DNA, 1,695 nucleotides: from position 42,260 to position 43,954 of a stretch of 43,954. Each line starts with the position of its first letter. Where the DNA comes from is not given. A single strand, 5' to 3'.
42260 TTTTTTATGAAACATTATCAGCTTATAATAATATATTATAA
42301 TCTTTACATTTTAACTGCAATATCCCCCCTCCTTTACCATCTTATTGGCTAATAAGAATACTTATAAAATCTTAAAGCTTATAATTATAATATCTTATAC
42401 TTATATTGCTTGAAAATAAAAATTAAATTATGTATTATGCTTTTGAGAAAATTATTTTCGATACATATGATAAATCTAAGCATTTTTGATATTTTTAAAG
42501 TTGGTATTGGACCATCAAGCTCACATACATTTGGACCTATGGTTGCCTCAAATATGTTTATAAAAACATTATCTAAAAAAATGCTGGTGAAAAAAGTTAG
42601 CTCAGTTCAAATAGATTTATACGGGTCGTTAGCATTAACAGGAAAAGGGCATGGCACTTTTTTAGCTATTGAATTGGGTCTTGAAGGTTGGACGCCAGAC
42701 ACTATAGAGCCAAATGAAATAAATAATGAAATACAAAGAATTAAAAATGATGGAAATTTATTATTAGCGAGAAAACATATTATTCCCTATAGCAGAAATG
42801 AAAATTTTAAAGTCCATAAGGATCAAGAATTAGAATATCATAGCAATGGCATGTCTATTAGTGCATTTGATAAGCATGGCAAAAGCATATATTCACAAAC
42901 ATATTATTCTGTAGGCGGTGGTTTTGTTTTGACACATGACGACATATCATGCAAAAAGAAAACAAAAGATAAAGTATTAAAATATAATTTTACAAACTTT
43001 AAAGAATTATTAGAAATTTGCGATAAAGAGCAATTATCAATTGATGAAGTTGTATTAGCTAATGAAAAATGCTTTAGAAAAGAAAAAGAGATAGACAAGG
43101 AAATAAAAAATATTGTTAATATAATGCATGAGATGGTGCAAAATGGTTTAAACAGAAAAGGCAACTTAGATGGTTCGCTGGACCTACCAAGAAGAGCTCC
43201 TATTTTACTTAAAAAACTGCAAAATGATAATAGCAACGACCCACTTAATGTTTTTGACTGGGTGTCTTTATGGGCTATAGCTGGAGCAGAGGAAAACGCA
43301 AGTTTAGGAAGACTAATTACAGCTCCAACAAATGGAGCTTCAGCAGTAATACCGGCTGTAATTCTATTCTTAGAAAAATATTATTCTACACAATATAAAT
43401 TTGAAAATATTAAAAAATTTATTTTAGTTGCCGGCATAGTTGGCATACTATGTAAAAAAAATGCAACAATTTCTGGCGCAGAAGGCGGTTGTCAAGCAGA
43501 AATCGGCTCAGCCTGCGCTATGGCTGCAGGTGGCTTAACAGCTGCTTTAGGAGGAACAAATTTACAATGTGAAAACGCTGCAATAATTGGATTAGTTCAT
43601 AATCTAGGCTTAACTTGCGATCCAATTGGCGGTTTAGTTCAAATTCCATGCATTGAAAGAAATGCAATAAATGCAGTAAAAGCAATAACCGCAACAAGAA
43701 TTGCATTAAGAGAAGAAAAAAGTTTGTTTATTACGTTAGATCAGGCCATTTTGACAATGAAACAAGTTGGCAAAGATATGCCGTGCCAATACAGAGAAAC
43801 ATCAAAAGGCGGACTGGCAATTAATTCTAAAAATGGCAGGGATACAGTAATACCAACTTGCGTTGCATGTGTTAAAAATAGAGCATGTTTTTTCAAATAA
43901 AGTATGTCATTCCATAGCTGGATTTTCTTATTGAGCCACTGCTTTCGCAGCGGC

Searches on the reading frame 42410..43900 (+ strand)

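Call 97: search_protein_families(library=pfam, proteins=[window:42410-43900:+], max_evalue=0.0001)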
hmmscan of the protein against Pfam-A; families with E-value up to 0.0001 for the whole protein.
window:42410-43900:+ (496 aa): 2 families
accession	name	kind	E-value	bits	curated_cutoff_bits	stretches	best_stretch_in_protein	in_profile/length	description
PF03313.21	SDH_alpha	-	2e-78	264.1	26.4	1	206-470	1-260/260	Serine dehydratase alpha chain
PF03315.21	SDH_beta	-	1.5e-57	194.7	26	1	24-177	1-154/155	Serine dehydratase beta chain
